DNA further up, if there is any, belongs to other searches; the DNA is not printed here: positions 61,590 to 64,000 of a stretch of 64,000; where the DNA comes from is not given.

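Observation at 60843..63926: MtoAB/PioAB-type porin-cytochrome conduit in an AT-rich, apparently deep-branching genome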

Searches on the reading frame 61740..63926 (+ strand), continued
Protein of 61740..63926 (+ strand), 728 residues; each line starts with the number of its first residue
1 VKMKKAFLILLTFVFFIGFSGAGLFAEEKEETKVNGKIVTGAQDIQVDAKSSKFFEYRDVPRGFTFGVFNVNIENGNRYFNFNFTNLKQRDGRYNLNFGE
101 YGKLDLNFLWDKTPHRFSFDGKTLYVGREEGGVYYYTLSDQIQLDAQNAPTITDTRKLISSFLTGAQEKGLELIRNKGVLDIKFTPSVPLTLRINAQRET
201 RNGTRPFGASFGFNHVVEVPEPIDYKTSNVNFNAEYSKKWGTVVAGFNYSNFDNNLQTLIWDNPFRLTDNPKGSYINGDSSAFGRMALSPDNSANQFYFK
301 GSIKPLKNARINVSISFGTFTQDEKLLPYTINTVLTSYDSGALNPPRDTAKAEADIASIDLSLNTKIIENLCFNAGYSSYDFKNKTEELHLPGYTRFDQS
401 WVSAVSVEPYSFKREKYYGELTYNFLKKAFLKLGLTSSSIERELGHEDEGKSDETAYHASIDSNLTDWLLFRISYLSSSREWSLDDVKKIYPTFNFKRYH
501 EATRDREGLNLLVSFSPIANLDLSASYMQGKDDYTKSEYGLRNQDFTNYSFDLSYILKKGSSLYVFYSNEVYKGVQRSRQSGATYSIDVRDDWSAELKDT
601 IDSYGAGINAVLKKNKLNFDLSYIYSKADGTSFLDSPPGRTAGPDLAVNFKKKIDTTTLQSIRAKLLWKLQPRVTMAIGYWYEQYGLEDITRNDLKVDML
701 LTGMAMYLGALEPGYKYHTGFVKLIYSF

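Call 44: fold_search(model_id=the predicted structure, library=pdb)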
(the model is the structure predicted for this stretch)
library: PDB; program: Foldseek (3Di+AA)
matches with E <= 10: 775; with E <= 0.001: 263
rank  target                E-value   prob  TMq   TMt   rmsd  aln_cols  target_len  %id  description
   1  6r2q_B                6.7e-36  1.00  0.79  0.88   3.9       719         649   19  Structure of the Mtr complex (released 2020-04-22)
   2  6fom_B                2.9e-09  1.00  0.34  0.38  14.2       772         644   10  Copper transporter OprC (released 2019-03-13)
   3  6z8y_A                5.4e-09  1.00  0.34  0.37  14.3       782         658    9  Copper transporter OprC (released 2021-06-09)
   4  6fom_A                9.7e-09  1.00  0.34  0.38  14.2       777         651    9  Copper transporter OprC (released 2019-03-13)
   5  6z8q_B                1.1e-08  1.00  0.36  0.40  13.9       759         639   10  Copper transporter OprC (released 2021-06-09)
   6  6z8t_A                1.7e-08  1.00  0.36  0.39  14.5       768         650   10  Copper transporter OprC (released 2021-06-09)
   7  6z8z_B                1.8e-08  1.00  0.34  0.37  14.3       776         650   10  Copper transporter OprC (released 2021-06-09)
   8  6z8q_A                1.9e-08  1.00  0.37  0.40  14.2       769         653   10  Copper transporter OprC (released 2021-06-09)
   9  6fok_A                2.3e-08  1.00  0.38  0.41  13.4       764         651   10  Copper transporter OprC (released 2019-03-13)
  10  3csl_A                2.7e-08  1.00  0.39  0.38  15.2       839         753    9  Structure of the Serratia marcescens hemophore receptor HasR in complex with its hemophore HasA and heme (released 2009-01-20)
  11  4aip_A                3.0e-08  1.00  0.39  0.42  10.6       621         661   10  The FrpB iron transporter from Neisseria meningitidis (F3-3 variant) (released 2013-01-23)
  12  6v81                  3.1e-08  1.00  0.37  0.41  10.7       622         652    9  The crystal structure of the outer-membrane transporter YncD (released 2020-05-06)
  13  6z8s_B                3.3e-08  1.00  0.37  0.40  13.8       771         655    9  Copper transporter OprC (released 2021-06-09)
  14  6z91_A                3.3e-08  1.00  0.34  0.37  14.2       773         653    9  Copper transporter OprC (released 2021-06-30)
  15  3ddr_A                4.6e-08  1.00  0.39  0.38  15.1       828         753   10  Structure of the Serratia marcescens hemophore receptor HasR-Ile671Gly mutant in complex with its hemophore HasA and h (released 2009-01-20)
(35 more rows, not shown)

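Call 50: find_encoding_contigs(protein=P0011, flank=10000, max_places=1)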
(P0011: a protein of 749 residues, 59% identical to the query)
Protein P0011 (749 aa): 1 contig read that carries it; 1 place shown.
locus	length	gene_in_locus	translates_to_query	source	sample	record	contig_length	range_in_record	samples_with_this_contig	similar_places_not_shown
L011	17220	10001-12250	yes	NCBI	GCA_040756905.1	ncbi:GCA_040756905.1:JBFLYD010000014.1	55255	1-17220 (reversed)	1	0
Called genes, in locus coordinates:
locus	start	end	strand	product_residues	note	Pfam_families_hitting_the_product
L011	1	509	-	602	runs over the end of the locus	PF20245:DUF6600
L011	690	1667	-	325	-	PF00586:AIRS, PF02769:AIRS_C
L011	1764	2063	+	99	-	-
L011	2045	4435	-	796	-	PF02190:LON_substr_bdg, PF00004:AAA, PF07728:AAA_5, PF22667:Lon_lid, PF05362:Lon_C, PF13541:ChlI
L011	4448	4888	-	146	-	PF00011:HSP20, PF17886:ArsA_HSP20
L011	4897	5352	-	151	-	PF22811:Zn_ribbon_NrdR, PF03477:ATP-cone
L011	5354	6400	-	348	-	PF03706:LPG_synthase_TM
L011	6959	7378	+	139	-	PF01894:YjbQ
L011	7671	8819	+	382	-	PF02771:Acyl-CoA_dh_N, PF02770:Acyl-CoA_dh_M, PF11794:HpaB_N (weak), PF00441:Acyl-CoA_dh_1, PF08028:Acyl-CoA_dh_2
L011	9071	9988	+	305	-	PF22113:Mtrc-MtrF_II-IV_dom (faint), PF14522:Cytochrome_C7 (faint), PF22678:Cytochrom_c_NrfB-like, PF09699:Paired_CXXCH_1 (weak), PF14537:Cytochrom_c3_2 (weak), PF09699:Paired_CXXCH_1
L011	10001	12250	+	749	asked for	PF11854:MtrB_PioB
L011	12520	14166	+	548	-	PF01642:MM_CoA_mutase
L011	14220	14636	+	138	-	PF02310:B12-binding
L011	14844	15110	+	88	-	PF00216:Bac_DNA_binding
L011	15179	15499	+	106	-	PF00085:Thioredoxin, PF02966:DIM1 (weak), PF07449:HyaE (weak), PF13098:Thioredoxin_2 (weak), PF13905:Thioredoxin_8 (faint)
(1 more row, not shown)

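Call 51: find_encoding_contigs(protein=P0057, flank=10000, max_places=1)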
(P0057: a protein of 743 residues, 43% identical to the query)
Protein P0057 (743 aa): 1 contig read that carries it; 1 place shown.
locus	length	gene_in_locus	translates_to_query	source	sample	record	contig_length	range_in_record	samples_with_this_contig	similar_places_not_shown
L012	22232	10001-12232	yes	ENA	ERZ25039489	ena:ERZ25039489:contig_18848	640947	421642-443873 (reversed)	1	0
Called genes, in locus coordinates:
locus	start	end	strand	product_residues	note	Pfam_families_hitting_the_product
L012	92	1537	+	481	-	PF00140:Sigma70_r1_2, PF04542:Sigma70_r2, PF04539:Sigma70_r3, PF04545:Sigma70_r4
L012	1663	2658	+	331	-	PF02016:Peptidase_S66, PF17676:Peptidase_S66C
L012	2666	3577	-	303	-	PF00890:FAD_binding_2 (faint), PF01266:DAO (faint), PF03486:HI0933_like (faint), PF07992:Pyr_redox_2, PF13738:Pyr_redox_3 (faint)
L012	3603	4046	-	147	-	-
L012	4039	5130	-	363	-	PF01381:HTH_3, PF12844:HTH_19, PF13560:HTH_31, PF06114:Peptidase_M78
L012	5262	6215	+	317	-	PF00989:PAS (weak), PF13188:PAS_8 (weak), PF08448:PAS_4, PF13426:PAS_9, PF00990:GGDEF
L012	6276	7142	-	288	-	-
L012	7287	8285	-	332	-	-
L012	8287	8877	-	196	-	PF07638:Sigma70_ECF (faint), PF04542:Sigma70_r2, PF08281:Sigma70_r4_2, PF04545:Sigma70_r4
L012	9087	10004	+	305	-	PF22113:Mtrc-MtrF_II-IV_dom (faint), PF14522:Cytochrome_C7 (faint), PF22678:Cytochrom_c_NrfB-like (weak), PF09699:Paired_CXXCH_1, PF14537:Cytochrom_c3_2 (weak), PF09699:Paired_CXXCH_1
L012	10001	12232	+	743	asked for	PF11854:MtrB_PioB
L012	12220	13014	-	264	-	PF01292:Ni_hydr_CYTB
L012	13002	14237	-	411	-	PF03264:Cytochrom_NNT (faint), PF14522:Cytochrome_C7 (faint), PF14537:Cytochrom_c3_2, PF22113:Mtrc-MtrF_II-IV_dom (weak), PF09699:Paired_CXXCH_1 (weak)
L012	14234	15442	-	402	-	PF02085:Cytochrom_CIII (faint), PF09699:Paired_CXXCH_1 (faint), PF14522:Cytochrome_C7 (faint), PF14537:Cytochrom_c3_2 (faint)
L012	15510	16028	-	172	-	PF14522:Cytochrome_C7 (faint), PF22113:Mtrc-MtrF_II-IV_dom (faint), PF09699:Paired_CXXCH_1 (faint), PF13435:Cytochrome_C554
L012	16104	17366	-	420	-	PF09699:Paired_CXXCH_1 (faint), PF14522:Cytochrome_C7 (faint), PF14537:Cytochrom_c3_2 (weak)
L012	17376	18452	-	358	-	PF00033:Cytochrome_B, PF13631:Cytochrom_B_N_2, PF00032:Cytochrom_B_C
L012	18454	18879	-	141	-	PF25471:TM_PetC (weak), PF00355:Rieske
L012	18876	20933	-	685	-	PF03264:Cytochrom_NNT, PF02085:Cytochrom_CIII (faint), PF14522:Cytochrome_C7 (faint), PF14537:Cytochrom_c3_2 (weak)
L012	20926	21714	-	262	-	PF01578:Cytochrom_C_asm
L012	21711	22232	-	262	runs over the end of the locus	PF05140:ResB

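Call 52: find_encoding_contigs(protein=P0015, flank=10000, max_places=1)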
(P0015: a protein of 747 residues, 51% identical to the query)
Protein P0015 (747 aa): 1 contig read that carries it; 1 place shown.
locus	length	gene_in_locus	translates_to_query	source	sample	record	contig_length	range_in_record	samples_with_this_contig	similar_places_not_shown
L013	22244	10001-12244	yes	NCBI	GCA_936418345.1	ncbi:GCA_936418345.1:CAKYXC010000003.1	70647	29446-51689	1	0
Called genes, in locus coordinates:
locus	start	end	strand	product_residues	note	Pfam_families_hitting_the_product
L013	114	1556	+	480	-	PF00140:Sigma70_r1_2, PF04542:Sigma70_r2, PF04539:Sigma70_r3, PF04545:Sigma70_r4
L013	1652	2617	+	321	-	PF02016:Peptidase_S66, PF17676:Peptidase_S66C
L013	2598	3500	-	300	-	PF00890:FAD_binding_2 (weak), PF01134:GIDA (faint), PF01266:DAO (faint), PF07992:Pyr_redox_2, PF13738:Pyr_redox_3 (faint)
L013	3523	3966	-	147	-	-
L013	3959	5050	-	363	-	PF01381:HTH_3, PF12844:HTH_19, PF13560:HTH_31, PF06114:Peptidase_M78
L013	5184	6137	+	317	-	PF00989:PAS (faint), PF13188:PAS_8 (weak), PF08448:PAS_4, PF13426:PAS_9, PF00990:GGDEF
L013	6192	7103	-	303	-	-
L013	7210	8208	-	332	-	-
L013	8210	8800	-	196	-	PF04542:Sigma70_r2, PF08281:Sigma70_r4_2, PF04545:Sigma70_r4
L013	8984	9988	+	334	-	PF22113:Mtrc-MtrF_II-IV_dom (faint), PF14522:Cytochrome_C7 (faint), PF02085:Cytochrom_CIII (faint), PF22678:Cytochrom_c_NrfB-like (weak), PF09699:Paired_CXXCH_1 (weak), PF14537:Cytochrom_c3_2 (weak), PF09699:Paired_CXXCH_1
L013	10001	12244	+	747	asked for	PF11854:MtrB_PioB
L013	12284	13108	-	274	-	PF01292:Ni_hydr_CYTB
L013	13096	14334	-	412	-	PF14522:Cytochrome_C7 (faint), PF22113:Mtrc-MtrF_II-IV_dom (faint), PF22678:Cytochrom_c_NrfB-like (weak), PF14537:Cytochrom_c3_2 (weak), PF09699:Paired_CXXCH_1 (weak)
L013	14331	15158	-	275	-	PF09699:Paired_CXXCH_1 (faint), PF14522:Cytochrome_C7 (faint), PF14537:Cytochrom_c3_2 (faint)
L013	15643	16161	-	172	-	PF09699:Paired_CXXCH_1 (faint), PF13435:Cytochrome_C554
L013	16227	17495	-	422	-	PF09699:Paired_CXXCH_1 (faint), PF13435:Cytochrome_C554 (faint), PF14522:Cytochrome_C7 (faint), PF22113:Mtrc-MtrF_II-IV_dom (faint), PF14537:Cytochrom_c3_2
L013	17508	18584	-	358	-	PF00033:Cytochrome_B, PF13631:Cytochrom_B_N_2, PF00032:Cytochrom_B_C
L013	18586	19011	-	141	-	PF00355:Rieske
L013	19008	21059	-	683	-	PF03264:Cytochrom_NNT, PF14522:Cytochrome_C7 (faint), PF02085:Cytochrom_CIII (faint), PF14537:Cytochrom_c3_2 (weak)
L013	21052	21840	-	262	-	PF01578:Cytochrom_C_asm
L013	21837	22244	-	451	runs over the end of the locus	PF05140:ResB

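Call 76: find_encoding_contigs(protein=P0010, flank=10000, max_places=1)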
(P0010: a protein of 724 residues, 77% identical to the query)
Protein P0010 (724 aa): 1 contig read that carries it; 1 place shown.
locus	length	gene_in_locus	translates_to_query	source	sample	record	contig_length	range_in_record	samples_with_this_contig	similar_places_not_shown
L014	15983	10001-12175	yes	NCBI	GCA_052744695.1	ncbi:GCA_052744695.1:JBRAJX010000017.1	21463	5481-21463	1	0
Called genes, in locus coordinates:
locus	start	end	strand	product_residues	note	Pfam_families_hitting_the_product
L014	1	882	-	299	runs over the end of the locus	PF00480:ROK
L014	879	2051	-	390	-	PF13489:Methyltransf_23, PF07021:MetW, PF08241:Methyltransf_11, PF13649:Methyltransf_25 (weak), PF13847:Methyltransf_31 (faint)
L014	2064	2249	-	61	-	PF02416:TatA_B_E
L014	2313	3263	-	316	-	PF00478:IMPDH, PF03060:NMO, PF01070:FMN_dh, PF05690:ThiG (weak)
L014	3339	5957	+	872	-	PF01624:MutS_I, PF05188:MutS_II, PF05192:MutS_III, PF05190:MutS_IV, PF00488:MutS_V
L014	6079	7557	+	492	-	PF00672:HAMP, PF00512:HisKA, PF02518:HATPase_c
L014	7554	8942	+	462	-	PF00072:Response_reg, PF00158:Sigma54_activat, PF00493:MCM (weak), PF14532:Sigma54_activ_2, PF00004:AAA (weak), PF07728:AAA_5, PF25601:AAA_lid_14, PF02954:HTH_8, +1 more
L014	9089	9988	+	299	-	PF22113:Mtrc-MtrF_II-IV_dom (faint), PF02085:Cytochrom_CIII (faint), PF14522:Cytochrome_C7 (faint), PF14537:Cytochrom_c3_2 (faint), PF22678:Cytochrom_c_NrfB-like (weak), PF09699:Paired_CXXCH_1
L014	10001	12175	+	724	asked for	PF11854:MtrB_PioB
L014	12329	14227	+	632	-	PF05140:ResB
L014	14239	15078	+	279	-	PF01578:Cytochrom_C_asm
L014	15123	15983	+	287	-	PF03446:NAD_binding_2, PF03807:F420_oxidored, PF14833:NAD_binding_11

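Call 77: find_encoding_contigs(protein=P0033, flank=10000, max_places=1)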
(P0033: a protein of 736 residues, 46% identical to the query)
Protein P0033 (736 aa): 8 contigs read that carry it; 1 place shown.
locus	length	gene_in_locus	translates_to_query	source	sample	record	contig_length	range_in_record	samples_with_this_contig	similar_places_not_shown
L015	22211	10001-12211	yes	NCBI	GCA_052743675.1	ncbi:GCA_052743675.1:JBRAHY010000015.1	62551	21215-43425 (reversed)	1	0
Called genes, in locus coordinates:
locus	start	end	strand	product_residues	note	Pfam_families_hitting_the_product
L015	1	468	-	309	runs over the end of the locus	PF00005:ABC_tran, PF13304:AAA_21 (weak), PF13732:DrrA1-3_C (weak)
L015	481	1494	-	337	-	PF00364:Biotin_lipoyl (faint), PF25917:BSH_RND, PF25919:BSH_CusB (weak), PF25973:BSH_CzcB, PF26002:Beta-barrel_AprE (faint), PF25984:BSH_YknX (faint), PF25881:HH_YBHG, PF25954:Beta-barrel_RND_2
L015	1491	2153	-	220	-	PF00440:TetR_N, PF13022:HTH_Tnp_1_2 (weak)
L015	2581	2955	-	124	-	-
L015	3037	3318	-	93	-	-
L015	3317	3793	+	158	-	PF14319:Zn_Tnp_IS91, PF04986:Y2_Tnp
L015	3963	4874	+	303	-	PF02899:Phage_int_SAM_1 (weak), PF00589:Phage_integrase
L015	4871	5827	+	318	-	PF00589:Phage_integrase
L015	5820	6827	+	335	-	PF02899:Phage_int_SAM_1 (weak), PF13102:Phage_int_SAM_5 (faint), PF00589:Phage_integrase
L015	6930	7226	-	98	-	PF04986:Y2_Tnp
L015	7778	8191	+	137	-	-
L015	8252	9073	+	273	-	PF09719:C_GCAxxG_C_C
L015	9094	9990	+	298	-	PF22113:Mtrc-MtrF_II-IV_dom (faint), PF14522:Cytochrome_C7 (faint), PF22678:Cytochrom_c_NrfB-like, PF09699:Paired_CXXCH_1 (weak), PF14537:Cytochrom_c3_2 (weak), PF09699:Paired_CXXCH_1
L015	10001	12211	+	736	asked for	PF11854:MtrB_PioB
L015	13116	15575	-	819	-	PF07944:Beta-AFase-like_GH127_cat, PF20736:Glyco_hydro127M, PF20737:Glyco_hydro127C, PF00754:F5_F8_type_C (weak)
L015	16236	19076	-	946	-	PF02012:BNR (faint), PF25852:DUF6242_C (faint), PF15902:Sortilin-Vps10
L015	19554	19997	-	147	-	-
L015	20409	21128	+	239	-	PF01596:Methyltransf_3, PF13578:Methyltransf_24, PF13649:Methyltransf_25 (weak)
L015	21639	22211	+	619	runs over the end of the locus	PF01546:Peptidase_M20 (faint), PF04389:Peptidase_M28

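Call 78: find_encoding_contigs(protein=P0020, flank=10000, max_places=1)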
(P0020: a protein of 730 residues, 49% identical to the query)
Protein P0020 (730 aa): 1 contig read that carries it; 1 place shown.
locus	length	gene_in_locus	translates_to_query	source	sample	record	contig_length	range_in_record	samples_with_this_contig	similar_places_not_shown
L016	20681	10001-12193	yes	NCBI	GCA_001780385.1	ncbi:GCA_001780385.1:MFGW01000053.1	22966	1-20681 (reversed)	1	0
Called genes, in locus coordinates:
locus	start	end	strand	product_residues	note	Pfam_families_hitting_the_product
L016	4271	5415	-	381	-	PF01595:CNNM, PF00571:CBS, PF03471:CorC_HlyC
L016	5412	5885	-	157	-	PF06271:RDD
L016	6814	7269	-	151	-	PF01927:Mut7-C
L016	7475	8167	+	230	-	PF13489:Methyltransf_23, PF08242:Methyltransf_12 (faint), PF08241:Methyltransf_11, PF13649:Methyltransf_25 (weak), PF13847:Methyltransf_31 (weak)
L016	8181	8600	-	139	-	PF00210:Ferritin, PF02915:Rubrerythrin, PF03232:COQ7 (faint)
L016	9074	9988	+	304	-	PF22113:Mtrc-MtrF_II-IV_dom (weak), PF02085:Cytochrom_CIII (faint), PF14522:Cytochrome_C7 (faint), PF22678:Cytochrom_c_NrfB-like, PF09699:Paired_CXXCH_1 (weak), PF14537:Cytochrom_c3_2 (weak), PF09699:Paired_CXXCH_1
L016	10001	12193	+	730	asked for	PF11854:MtrB_PioB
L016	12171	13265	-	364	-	PF03781:FGE-sulfatase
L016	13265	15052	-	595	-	-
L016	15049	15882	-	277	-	-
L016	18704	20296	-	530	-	PF02366:PMT, PF13231:PMT_2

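Call 89: search_protein_representatives(protein=window:61746-63926:+)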
Query: 726 residues. Proteins with E-value up to 0.001 (for the whole library): 2028; up to 1e-10: 1300; up to 1e-30: 384. The best 150 are listed.
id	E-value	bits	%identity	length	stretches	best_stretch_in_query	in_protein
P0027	5.3e-218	742.6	49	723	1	20-724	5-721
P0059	1.5e-185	635.3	46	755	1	16-723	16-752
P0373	2.3e-157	542.2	53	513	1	229-726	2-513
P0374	1.2e-111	391.0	37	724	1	32-723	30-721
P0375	3.7e-97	343.1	36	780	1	1-726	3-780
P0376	3.2e-90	320.2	33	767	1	11-726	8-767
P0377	2.4e-86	307.4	32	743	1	29-720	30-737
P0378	1.5e-84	301.5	32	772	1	29-714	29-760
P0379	2.2e-83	297.6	33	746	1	22-722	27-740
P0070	9.3e-83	295.6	32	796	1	28-693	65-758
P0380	1.3e-79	285.2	33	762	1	47-691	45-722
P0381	2.8e-78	280.8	32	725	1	28-724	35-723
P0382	1.7e-77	278.2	32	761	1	11-710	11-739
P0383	6.4e-77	276.3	33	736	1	31-724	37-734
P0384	4.1e-76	273.6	31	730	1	28-724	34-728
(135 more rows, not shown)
